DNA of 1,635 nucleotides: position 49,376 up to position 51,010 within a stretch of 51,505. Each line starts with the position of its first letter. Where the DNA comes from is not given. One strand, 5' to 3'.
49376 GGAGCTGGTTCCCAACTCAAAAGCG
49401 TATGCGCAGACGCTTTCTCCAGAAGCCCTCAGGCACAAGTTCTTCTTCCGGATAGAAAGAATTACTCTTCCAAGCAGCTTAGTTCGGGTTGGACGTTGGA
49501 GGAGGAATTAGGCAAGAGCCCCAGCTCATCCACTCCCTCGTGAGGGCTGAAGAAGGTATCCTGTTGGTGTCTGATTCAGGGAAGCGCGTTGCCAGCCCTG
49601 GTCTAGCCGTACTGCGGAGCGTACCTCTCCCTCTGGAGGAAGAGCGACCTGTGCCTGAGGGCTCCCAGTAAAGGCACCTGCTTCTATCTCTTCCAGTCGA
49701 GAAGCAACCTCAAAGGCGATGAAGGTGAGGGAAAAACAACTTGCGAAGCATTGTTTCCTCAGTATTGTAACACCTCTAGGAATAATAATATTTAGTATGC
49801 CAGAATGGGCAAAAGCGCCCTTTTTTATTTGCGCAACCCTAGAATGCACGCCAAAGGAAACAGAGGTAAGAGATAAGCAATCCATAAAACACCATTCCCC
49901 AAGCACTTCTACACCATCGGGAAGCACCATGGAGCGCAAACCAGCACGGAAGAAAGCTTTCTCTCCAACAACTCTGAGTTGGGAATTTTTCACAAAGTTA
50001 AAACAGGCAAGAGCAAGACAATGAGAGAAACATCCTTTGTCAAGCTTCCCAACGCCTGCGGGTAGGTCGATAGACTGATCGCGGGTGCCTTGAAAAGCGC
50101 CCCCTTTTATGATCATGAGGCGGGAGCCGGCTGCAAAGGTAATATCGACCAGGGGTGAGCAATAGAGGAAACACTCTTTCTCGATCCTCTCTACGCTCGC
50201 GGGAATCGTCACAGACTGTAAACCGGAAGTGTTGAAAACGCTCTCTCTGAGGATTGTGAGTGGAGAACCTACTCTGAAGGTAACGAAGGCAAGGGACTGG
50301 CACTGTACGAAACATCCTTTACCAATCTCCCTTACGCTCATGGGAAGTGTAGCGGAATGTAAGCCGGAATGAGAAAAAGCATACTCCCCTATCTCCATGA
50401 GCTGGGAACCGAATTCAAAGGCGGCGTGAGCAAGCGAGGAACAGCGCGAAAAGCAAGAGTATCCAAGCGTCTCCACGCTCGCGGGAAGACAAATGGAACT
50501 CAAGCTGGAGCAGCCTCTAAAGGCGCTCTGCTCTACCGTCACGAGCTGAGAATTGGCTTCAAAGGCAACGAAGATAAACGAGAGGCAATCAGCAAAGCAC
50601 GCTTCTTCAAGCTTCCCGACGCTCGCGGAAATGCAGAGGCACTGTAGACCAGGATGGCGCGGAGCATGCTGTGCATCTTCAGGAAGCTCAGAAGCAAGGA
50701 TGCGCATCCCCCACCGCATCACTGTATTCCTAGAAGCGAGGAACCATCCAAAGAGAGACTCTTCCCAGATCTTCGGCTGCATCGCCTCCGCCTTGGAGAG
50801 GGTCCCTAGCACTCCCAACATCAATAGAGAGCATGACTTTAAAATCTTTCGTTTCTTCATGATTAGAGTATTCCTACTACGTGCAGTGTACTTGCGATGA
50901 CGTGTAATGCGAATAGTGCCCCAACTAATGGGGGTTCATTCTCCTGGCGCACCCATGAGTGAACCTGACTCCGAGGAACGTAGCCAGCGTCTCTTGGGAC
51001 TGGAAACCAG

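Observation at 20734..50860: Ten otherwise unrelated accessory ORFs share one N-terminal leader ending in a small residue plus Met; it is exactly 26 residues in all five complete LRR genes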

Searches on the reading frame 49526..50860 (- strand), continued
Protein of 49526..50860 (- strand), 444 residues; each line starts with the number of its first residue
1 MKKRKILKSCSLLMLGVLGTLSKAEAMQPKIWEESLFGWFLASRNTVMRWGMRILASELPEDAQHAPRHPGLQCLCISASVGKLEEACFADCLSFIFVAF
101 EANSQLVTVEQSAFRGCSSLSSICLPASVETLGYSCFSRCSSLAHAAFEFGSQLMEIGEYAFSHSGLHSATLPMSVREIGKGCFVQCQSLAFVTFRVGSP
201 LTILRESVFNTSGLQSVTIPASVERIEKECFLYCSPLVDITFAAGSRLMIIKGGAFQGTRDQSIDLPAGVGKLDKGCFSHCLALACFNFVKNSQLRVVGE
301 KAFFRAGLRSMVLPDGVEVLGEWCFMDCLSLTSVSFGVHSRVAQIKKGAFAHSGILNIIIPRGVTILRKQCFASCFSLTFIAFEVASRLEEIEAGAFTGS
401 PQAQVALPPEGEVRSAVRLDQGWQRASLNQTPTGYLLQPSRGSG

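Call 25: find_related_loci(query=A2, collection=metagenome_contigs, flank=10000)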
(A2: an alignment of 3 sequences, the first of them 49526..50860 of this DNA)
Query A2 (444 aa) in metagenome_contigs; peptide patterns used: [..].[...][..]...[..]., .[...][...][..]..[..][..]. (x = any residue, [..] = any of these).
397 stretches matched a pattern; 112 encode a relative of the query (tblastn E <= 1e-3); the best 80 are kept; 80 distinct loci.
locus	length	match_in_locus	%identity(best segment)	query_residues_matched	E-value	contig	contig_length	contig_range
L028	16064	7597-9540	34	57-408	5e-45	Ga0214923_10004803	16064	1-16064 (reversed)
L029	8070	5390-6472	30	33-408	9e-41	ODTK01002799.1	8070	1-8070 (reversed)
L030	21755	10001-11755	29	47-411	2e-33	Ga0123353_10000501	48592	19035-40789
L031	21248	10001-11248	29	70-416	5e-33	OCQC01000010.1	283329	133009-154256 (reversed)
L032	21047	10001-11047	29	71-408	2e-32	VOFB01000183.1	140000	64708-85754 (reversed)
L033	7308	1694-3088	32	77-411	6e-31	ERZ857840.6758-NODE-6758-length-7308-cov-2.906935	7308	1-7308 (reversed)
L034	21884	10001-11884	29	70-416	5e-31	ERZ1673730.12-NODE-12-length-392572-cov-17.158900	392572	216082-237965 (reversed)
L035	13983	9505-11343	30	71-424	2e-30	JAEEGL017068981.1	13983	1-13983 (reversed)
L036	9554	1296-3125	27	55-411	9e-30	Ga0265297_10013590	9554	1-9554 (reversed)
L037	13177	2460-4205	27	55-435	2e-29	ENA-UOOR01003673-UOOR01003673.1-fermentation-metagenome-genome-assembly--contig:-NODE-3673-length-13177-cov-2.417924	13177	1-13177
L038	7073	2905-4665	28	50-398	2e-28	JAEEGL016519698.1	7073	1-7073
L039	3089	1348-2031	33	71-384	6e-28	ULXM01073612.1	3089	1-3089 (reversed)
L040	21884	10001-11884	25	71-408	1e-26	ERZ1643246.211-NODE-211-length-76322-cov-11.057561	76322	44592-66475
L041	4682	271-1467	30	72-410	3e-26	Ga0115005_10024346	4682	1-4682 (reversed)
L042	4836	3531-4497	29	98-365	3e-25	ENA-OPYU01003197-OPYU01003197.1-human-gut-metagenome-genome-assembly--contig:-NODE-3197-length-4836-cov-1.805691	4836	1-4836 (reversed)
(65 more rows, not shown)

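Call 47: search_protein_families(library=ncbifam, proteins=[window:49526-50860:-], max_evalue=0.1)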
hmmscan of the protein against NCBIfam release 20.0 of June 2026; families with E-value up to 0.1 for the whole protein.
window:49526-50860:- (444 aa): 2 families
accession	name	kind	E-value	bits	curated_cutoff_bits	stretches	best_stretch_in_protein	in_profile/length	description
NF047961.1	adhesin_HupY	equivalog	2.6e-15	55.6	1250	2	109-231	200-318/978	leucine-rich repeat adhesin HupY/LrrG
NF045861.1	glide_Gli349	exception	0.0082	12.7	1750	1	101-171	2683-2750/3169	gliding machinery surface structure protein Gli349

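Call 63: find_encoding_contigs(protein=window:49526-50860:-, flank=10000, max_places=4)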
Protein window:49526-50860:- (444 aa): no gene with exactly this product is on record in the collection.

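Call 74: list_cluster_members(proteins=[window:49526-50782:-, window:24167-25732:+, window:31518-33002:+, window:48320-49543:+, window:22259-23116:+, window:20806-21660:+, window:30521-31054:-, window:43792-44280:+, window:22178-23113:+, window:28945-30441:+])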
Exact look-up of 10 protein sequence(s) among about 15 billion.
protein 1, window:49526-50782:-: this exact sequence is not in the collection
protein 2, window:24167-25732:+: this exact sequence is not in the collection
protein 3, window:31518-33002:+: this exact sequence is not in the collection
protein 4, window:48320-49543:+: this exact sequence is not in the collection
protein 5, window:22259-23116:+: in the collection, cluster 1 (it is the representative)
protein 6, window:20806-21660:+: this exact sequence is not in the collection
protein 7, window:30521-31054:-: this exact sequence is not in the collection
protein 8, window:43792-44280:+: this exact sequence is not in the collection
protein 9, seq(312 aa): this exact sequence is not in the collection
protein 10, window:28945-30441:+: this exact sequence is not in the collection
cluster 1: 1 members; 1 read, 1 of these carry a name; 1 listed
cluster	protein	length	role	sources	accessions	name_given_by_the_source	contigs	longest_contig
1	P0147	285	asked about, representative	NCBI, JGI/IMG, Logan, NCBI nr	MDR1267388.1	MAG: hypothetical protein LBJ70_03350 [Holosporales bacterium] | hypothetical protein | hypothetical protein [Holosporales bacterium]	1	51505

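Call 82: find_encoding_contigs(protein=P0003, flank=10000, max_places=3)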
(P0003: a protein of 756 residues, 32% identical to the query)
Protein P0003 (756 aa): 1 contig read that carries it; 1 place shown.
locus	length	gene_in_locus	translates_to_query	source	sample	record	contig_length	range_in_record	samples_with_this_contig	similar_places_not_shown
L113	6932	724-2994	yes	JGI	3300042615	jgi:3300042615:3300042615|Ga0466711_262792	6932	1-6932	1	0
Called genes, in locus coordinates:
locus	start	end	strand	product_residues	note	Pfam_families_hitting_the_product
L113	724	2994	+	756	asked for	PF13306:LRR_5, PF13855:LRR_8 (faint), PF13306:LRR_5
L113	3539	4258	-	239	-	PF07714:PK_Tyr_Ser-Thr (weak), PF00069:Pkinase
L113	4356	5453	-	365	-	PF00069:Pkinase, PF07714:PK_Tyr_Ser-Thr, PF14531:Kinase-like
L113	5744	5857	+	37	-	-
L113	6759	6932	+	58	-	?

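Call 84: search_protein_families(library=pfam, proteins=[L113:3539-4258:-, L113:4356-5453:-], max_evalue=0.001)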
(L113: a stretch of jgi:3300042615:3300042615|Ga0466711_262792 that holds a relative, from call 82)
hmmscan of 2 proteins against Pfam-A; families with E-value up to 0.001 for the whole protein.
L113:3539-4258:- (239 aa): 2 families
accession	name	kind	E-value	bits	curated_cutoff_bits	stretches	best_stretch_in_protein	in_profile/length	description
PF00069.31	Pkinase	-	4.6e-09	36.5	31.7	1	107-220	43-150/263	Protein kinase domain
PF07714.23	PK_Tyr_Ser-Thr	-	3.4e-06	27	23.1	1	106-218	45-152/258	Protein tyrosine and serine/threonine kinase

L113:4356-5453:- (365 aa): 3 families
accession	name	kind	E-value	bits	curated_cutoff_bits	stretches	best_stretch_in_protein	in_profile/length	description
PF00069.31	Pkinase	-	8.6e-66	222.4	31.7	1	28-278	1-262/263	Protein kinase domain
PF07714.23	PK_Tyr_Ser-Thr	-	3e-40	138.6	23.1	1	31-274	4-255/258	Protein tyrosine and serine/threonine kinase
PF14531.12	Kinase-like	-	7.3e-08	32.4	25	1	133-267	153-289/289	Kinase-like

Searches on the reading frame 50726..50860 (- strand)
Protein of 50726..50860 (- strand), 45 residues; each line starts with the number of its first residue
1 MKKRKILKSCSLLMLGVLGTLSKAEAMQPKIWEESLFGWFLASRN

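Call 29: find_homologous_proteins(query=A3, max_evalue=10)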
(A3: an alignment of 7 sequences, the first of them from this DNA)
Query A3 (7 sequences): 11 candidates shared short words with the query, none scored E <= 10.
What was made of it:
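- Tried and rejected: Word-indexed protein search with a 45-residue leader alignment (call 29).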

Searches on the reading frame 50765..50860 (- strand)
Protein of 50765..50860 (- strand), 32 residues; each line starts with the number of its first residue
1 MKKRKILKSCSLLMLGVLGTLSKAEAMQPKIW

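Call 36: search_protein_representatives(alignment_id=A4)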
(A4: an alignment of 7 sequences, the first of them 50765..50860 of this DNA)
Query: 7 sequences, 32 profile positions. Proteins with E-value up to 0.001 (for the whole library): 17; up to 1e-10: 2; up to 1e-30: 0. The best 17 are listed.
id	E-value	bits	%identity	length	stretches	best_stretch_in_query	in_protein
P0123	4.1e-25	103.3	-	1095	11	12-29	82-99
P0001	3.5e-11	58.8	-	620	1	1-32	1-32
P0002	1.7e-10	56.6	-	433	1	1-32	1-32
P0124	2.9e-10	55.9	-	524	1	1-32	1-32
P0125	2.7e-09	52.8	-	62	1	1-28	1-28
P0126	2.3e-08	49.8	-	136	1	1-32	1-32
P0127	3.5e-08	49.2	-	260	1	1-32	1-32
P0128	8.9e-08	47.9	-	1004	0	-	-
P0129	9.1e-08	47.9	-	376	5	9-24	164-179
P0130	5.4e-07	45.4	-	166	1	1-28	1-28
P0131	2.2e-06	43.5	-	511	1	1-27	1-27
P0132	3.1e-06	43.0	-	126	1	1-31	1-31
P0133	2.4e-05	40.2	-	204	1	1-29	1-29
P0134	3.9e-05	39.5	-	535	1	1-31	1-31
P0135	4.0e-05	39.4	-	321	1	1-29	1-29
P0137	1.5e-04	37.6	-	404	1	1-30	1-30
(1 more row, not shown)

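Call 38: list_cluster_members(proteins=[P0125, P0126, P0127, P0130, P0131, P0132, P0133, P0134, P0135, P0137])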
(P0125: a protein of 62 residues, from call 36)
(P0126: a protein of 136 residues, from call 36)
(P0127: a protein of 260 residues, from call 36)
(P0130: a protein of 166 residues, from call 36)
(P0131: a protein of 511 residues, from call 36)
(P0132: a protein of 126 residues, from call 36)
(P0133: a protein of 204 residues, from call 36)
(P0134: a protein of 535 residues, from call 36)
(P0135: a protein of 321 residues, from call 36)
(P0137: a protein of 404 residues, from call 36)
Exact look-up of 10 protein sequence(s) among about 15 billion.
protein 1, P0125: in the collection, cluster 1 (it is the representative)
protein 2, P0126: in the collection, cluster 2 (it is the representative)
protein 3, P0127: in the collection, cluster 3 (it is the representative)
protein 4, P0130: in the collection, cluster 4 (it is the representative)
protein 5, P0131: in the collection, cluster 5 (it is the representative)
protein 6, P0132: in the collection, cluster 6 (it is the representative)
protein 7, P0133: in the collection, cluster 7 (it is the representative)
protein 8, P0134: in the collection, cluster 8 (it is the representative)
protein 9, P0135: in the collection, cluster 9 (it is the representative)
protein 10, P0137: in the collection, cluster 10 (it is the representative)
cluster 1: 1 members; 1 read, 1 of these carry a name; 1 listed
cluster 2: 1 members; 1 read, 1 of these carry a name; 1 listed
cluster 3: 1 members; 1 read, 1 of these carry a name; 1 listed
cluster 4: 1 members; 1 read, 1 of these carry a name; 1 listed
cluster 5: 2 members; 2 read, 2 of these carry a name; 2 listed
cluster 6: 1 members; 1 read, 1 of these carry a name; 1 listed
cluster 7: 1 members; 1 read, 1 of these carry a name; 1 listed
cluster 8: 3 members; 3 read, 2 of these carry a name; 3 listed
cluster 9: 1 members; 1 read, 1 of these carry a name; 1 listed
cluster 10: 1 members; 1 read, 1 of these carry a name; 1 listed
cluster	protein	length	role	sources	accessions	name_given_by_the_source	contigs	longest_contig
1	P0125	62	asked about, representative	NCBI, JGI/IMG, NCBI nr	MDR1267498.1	MAG: hypothetical protein LBJ70_03935 [Holosporales bacterium] | hypothetical protein | hypothetical protein [Holosporales bacterium]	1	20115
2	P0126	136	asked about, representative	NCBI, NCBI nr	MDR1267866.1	MAG: leucine-rich repeat domain-containing protein, partial [Holosporales bacterium] | leucine-rich repeat domain-containing protein [Holosporales bacterium]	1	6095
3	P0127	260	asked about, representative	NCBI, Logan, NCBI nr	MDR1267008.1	MAG: leucine-rich repeat domain-containing protein [Holosporales bacterium] | leucine-rich repeat domain-containing protein [Holosporales bacterium]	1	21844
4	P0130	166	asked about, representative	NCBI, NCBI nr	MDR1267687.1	MAG: leucine-rich repeat domain-containing protein, partial [Holosporales bacterium] | leucine-rich repeat domain-containing protein [Holosporales bacterium]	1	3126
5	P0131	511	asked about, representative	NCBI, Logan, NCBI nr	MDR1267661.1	MAG: leucine-rich repeat domain-containing protein [Holosporales bacterium] | leucine-rich repeat domain-containing protein [Holosporales bacterium]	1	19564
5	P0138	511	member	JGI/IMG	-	hypothetical protein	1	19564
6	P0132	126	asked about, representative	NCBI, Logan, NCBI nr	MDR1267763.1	MAG: hypothetical protein LBJ70_05400 [Holosporales bacterium] | hypothetical protein [Holosporales bacterium]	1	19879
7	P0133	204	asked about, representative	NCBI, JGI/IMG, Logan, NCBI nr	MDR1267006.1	MAG: leucine-rich repeat domain-containing protein [Holosporales bacterium] | hypothetical protein | leucine-rich repeat domain-containing protein [Holosporales bacterium]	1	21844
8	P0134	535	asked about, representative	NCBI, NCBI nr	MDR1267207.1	MAG: leucine-rich repeat domain-containing protein [Holosporales bacterium] | leucine-rich repeat domain-containing protein [Holosporales bacterium]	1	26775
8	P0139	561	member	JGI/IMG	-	hypothetical protein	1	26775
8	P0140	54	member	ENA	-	-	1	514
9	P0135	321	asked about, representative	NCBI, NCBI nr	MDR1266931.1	MAG: leucine-rich repeat domain-containing protein, partial [Holosporales bacterium] | leucine-rich repeat domain-containing protein [Holosporales bacterium]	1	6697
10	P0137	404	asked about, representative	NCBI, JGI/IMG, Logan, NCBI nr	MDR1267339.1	MAG: leucine-rich repeat domain-containing protein [Holosporales bacterium] | hypothetical protein | leucine-rich repeat domain-containing protein [Holosporales bacterium]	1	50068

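Call 39: find_encoding_contigs(protein=P0137, flank=10000, max_places=3)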
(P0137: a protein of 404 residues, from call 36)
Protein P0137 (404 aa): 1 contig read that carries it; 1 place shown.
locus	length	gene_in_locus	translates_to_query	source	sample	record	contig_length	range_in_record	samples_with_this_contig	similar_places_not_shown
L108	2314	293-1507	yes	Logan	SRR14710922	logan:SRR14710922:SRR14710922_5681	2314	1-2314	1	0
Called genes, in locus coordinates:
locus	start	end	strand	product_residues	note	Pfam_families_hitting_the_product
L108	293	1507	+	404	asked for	PF13306:LRR_5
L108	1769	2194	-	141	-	-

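Call 40: find_encoding_contigs(protein=P0133, flank=10000, max_places=3)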
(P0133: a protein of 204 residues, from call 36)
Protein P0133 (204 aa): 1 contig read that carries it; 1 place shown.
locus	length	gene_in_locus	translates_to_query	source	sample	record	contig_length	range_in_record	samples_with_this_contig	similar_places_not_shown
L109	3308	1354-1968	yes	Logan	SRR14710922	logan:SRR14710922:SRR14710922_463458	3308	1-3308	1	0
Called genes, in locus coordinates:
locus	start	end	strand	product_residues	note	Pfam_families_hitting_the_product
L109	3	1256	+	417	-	?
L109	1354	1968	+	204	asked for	PF13306:LRR_5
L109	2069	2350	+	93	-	-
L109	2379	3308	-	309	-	?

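Call 41: find_encoding_contigs(protein=P0131, flank=10000, max_places=3)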
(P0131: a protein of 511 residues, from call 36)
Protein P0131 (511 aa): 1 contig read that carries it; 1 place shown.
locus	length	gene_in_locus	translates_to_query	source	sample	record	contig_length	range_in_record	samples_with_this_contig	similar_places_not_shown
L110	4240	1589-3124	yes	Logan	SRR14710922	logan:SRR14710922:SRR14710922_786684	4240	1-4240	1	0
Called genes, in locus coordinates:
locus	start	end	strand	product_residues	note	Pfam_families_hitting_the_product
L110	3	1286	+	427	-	?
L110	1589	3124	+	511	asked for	PF13306:LRR_5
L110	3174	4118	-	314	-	PF01266:DAO (faint), PF07992:Pyr_redox_2, PF13738:Pyr_redox_3, PF00070:Pyr_redox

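Call 42: find_encoding_contigs(protein=P0132, flank=10000, max_places=3)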
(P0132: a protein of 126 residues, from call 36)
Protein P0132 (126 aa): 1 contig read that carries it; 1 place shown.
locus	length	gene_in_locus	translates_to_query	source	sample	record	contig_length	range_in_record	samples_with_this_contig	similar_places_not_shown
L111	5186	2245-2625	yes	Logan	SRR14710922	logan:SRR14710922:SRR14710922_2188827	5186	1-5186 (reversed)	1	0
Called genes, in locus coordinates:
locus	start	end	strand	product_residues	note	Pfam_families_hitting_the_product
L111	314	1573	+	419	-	PF04055:Radical_SAM, PF06969:HemN_C (faint)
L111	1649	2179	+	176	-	-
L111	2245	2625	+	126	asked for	-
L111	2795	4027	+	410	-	PF13306:LRR_5 (faint)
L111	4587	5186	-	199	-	?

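Call 64: find_encoding_contigs(protein=P0127, flank=10000, max_places=4)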
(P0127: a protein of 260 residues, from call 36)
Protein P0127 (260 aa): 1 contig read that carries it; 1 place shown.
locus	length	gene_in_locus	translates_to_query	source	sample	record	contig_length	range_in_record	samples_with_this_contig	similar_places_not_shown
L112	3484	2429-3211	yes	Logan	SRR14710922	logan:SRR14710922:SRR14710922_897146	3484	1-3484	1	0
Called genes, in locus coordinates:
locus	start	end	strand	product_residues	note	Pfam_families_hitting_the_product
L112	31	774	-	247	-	PF02390:Methyltransf_4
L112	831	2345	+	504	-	PF13476:AAA_23 (faint), PF00005:ABC_tran, PF02463:SMC_N (faint), PF13401:AAA_22 (faint), PF13555:AAA_29 (faint), PF20720:nSTAND3 (faint), PF12848:ABC_tran_Xtn, PF00005:ABC_tran, +1 more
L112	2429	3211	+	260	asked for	PF13306:LRR_5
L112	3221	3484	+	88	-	?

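Call 71: search_protein_families(library=pfam, proteins=[L111:1649-2179:+], max_evalue=1)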
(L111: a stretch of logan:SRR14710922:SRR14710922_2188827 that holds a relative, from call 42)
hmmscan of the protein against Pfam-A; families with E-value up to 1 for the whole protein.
L111:1649-2179:+ (176 aa): 1 family
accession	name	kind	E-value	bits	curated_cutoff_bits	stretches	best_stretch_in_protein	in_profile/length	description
PF02198.23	SAM_PNT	-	0.12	12.8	24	1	77-97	10-30/83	Sterile alpha motif (SAM)/Pointed domain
